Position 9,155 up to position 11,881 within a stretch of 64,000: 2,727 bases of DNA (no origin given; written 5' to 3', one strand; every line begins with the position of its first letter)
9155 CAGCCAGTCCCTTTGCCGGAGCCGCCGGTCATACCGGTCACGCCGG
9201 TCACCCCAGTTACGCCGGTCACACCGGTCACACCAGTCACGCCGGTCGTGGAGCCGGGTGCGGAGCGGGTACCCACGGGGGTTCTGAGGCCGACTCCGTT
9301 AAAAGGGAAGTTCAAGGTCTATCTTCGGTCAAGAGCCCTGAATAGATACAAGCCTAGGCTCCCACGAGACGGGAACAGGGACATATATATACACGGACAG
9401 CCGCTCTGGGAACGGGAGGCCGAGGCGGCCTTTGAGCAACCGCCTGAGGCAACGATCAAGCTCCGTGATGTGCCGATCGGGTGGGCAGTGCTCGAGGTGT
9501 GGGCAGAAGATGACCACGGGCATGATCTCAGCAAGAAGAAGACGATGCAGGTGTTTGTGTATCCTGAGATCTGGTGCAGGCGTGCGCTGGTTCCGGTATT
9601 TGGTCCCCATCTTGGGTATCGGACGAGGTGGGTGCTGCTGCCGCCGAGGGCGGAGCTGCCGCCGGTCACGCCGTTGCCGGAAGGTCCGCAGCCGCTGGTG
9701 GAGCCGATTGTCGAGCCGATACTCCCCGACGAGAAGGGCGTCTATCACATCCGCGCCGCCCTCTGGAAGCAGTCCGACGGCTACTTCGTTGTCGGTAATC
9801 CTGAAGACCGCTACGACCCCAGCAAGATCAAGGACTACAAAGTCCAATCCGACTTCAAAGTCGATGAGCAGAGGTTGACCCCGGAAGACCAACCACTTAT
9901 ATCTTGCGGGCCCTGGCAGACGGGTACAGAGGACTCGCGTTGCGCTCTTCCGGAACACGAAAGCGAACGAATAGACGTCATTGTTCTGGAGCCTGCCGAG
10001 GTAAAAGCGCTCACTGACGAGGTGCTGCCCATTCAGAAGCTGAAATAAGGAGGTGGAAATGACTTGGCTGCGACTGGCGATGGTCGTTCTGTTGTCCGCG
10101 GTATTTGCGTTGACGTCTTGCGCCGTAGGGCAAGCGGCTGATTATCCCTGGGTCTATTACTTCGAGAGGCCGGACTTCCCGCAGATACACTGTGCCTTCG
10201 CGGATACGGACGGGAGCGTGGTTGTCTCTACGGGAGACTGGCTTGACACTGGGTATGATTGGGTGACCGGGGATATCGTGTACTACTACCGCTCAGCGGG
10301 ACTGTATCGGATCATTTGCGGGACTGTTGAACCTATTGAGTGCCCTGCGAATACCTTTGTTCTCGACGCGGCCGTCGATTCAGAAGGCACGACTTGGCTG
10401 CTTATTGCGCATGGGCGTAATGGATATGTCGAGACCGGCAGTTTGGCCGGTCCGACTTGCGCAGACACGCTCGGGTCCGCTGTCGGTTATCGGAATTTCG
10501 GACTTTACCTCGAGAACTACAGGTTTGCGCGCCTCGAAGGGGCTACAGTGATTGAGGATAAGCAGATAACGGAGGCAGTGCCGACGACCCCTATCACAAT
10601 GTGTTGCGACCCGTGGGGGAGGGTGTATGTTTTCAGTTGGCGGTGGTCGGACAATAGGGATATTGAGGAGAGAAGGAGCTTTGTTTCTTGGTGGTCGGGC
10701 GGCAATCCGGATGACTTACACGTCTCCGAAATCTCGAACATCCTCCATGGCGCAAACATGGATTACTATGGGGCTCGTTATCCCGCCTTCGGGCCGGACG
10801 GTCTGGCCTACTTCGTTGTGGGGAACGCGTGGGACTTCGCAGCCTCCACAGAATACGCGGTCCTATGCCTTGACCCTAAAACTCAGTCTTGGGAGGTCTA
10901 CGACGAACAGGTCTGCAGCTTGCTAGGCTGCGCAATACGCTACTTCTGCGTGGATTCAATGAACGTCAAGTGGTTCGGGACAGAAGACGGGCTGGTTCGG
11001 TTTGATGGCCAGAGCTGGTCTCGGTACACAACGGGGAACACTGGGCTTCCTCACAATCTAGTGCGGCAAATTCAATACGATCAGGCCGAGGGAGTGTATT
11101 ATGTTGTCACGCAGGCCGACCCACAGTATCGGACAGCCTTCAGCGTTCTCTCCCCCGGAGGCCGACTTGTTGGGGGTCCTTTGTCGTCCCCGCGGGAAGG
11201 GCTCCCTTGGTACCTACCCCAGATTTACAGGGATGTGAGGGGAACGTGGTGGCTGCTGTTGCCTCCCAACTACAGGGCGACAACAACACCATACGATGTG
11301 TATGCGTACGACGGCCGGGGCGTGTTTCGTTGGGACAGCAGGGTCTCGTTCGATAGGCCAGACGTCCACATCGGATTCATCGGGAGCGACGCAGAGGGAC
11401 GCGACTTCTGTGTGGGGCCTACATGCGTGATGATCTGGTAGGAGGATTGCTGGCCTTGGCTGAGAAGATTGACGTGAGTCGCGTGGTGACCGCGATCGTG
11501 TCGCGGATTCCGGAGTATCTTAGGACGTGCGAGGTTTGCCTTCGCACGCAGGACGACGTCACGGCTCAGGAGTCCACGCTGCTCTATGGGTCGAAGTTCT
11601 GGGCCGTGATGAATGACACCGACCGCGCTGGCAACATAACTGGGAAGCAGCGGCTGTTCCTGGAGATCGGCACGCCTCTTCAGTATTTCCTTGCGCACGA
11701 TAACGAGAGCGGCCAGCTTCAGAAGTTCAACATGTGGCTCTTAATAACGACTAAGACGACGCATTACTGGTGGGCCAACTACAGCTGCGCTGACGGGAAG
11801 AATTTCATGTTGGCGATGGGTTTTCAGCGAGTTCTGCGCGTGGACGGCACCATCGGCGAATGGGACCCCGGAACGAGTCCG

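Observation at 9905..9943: Cys-bounded hypervariable loop in the gene-A C-terminal module, flanked by invariant residues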

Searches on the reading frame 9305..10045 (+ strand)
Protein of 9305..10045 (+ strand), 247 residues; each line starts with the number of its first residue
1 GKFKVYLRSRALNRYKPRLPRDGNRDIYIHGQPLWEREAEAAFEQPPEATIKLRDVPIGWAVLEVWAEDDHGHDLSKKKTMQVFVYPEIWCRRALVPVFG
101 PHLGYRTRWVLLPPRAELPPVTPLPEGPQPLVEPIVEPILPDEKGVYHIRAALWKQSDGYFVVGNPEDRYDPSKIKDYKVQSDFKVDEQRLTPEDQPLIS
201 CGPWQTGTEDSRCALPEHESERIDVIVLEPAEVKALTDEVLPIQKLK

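Call 49: predict_structure(alignment_id=A5)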
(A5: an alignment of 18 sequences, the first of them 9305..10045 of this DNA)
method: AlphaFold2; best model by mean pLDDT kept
length: 247 residues; sequences in the alignment: 18
mean_pLDDT: 64.5   pTM: 0.54
mean pLDDT of the five models: 64.5, 55.5, 53.9, 52.5, 51.2
residues with pLDDT >= 90: 2; 70-90: 110; 50-70: 81; < 50: 54
segments of 3 or more residues with pLDDT < 50: 181-218, 234-247
pLDDT, mean of each block of 10 residues (from residue 1): 86 65 58 84 75 76 86 81 77 76 74 59 56 55 68 70 70 60 40 42 40 48 69 48 43
secondary structure, 60 per line:
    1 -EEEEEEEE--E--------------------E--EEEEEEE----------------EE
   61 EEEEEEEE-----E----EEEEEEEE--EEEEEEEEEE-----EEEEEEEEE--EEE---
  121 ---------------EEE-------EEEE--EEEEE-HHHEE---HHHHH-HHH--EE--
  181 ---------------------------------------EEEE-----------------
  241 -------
elements in order: E2-9 E36-42 E59-68 E79-86 E89-98 E104-112 E115-117 E136-138 E146-149 E152-156 H166-170 E220-223

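Call 52: fold_search(model_id=the predicted structure, library=pdb)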
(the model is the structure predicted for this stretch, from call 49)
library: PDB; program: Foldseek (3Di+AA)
matches with E <= 10: 138; with E <= 0.001: 0
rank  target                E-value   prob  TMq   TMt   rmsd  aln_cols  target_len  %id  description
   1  5xyr                  4.5e-01  0.08  0.12  0.03  21.5       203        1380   12  Crystal structure of a serine protease from Streptococcus species (released 2018-08-08)
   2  7u05_B                6.0e-01  0.04  0.13  0.06  19.3       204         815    8  Structure of the yeast TRAPPII-Rab11/Ypt32 complex in the closed/closed state (composite structure) (released 2022-04-27)
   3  2bux_A                6.3e-01  0.18  0.16  0.18   9.8        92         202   14  Crystal Structure of Protocatechuate 3,4-Dioxygenase from Acinetobacter Sp. ADP1 Mutant R133H (released 2006-10-26)
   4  8s83_A                7.5e-01  0.12  0.14  0.25  11.3       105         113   12  Domains 3 and 6 of Sap S-layer protein from Bacillus anthracis (released 2024-11-20)
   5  1g1o_D                9.3e-01  0.23  0.20  0.37  17.6       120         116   12  CRYSTAL STRUCTURE OF THE HIGHLY AMYLOIDOGENIC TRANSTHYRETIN MUTANT TTR G53S/E54D/L55S (released 2001-10-17)
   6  5mw5                  9.3e-01  0.04  0.13  0.12  20.9       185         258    6  Human Jagged2 C2-EGF2 (released 2017-06-14)
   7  9p26                  1.0e+00  0.33  0.17  0.11   8.0        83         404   16  Crystal structure of GH158(Pro) at 1.40 angstrom resolution (released 2026-03-11)
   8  5mwf_B                1.3e+00  0.08  0.16  0.15  17.3       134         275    7  Human Jagged2 C2-EGF2 (released 2017-06-14)
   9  8d85_B                1.3e+00  0.08  0.18  0.16  14.8       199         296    7  Cryo-EM structure of human IL-27 signaling complex: model containing the interaction core region (released 2023-03-29)
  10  6bk9                  1.4e+00  0.08  0.16  0.14  16.9       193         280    5  Crystal Structure of Squid Arrestin (released 2018-09-19)
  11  5mw7                  1.5e+00  0.08  0.16  0.14  16.4       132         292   12  Human Jagged2 C2-EGF3 (released 2017-06-14)
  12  1eo9_A                1.7e+00  0.18  0.17  0.20   9.9        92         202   11  CRYSTAL STRUCTURE OF ACINETOBACTER SP. ADP1 PROTOCATECHUATE 3,4-DIOXYGENASE AT PH < 7.0 (released 2000-08-09)
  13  5mwf_A                1.8e+00  0.05  0.14  0.13  20.9       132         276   10  Human Jagged2 C2-EGF2 (released 2017-06-14)
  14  8gul_B                2.2e+00  0.23  0.20  0.14   4.2        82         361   18  Chitin-active AA10 LPMO (GbpA) complexed with Cu(II) from Vibrio campbellii (released 2023-06-21)
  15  6pal_B                2.3e+00  0.16  0.18  0.12   6.6        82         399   11  Bacteroides uniformis endo-laminarinase BuGH158 from the beta(1,3)-glucan utilization locus (released 2020-04-01)
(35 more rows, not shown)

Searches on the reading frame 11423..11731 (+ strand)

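Call 66: search_protein_families(library=pfam, proteins=[window:11423-11731:+], max_evalue=1)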
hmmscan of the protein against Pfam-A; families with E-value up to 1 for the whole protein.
window:11423-11731:+ (103 aa): 1 family
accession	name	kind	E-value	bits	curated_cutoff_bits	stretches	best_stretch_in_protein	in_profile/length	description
PF16234.10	DUF4892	-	0.15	12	28.8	1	8-76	42-110/183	Domain of unknown function (DUF4892)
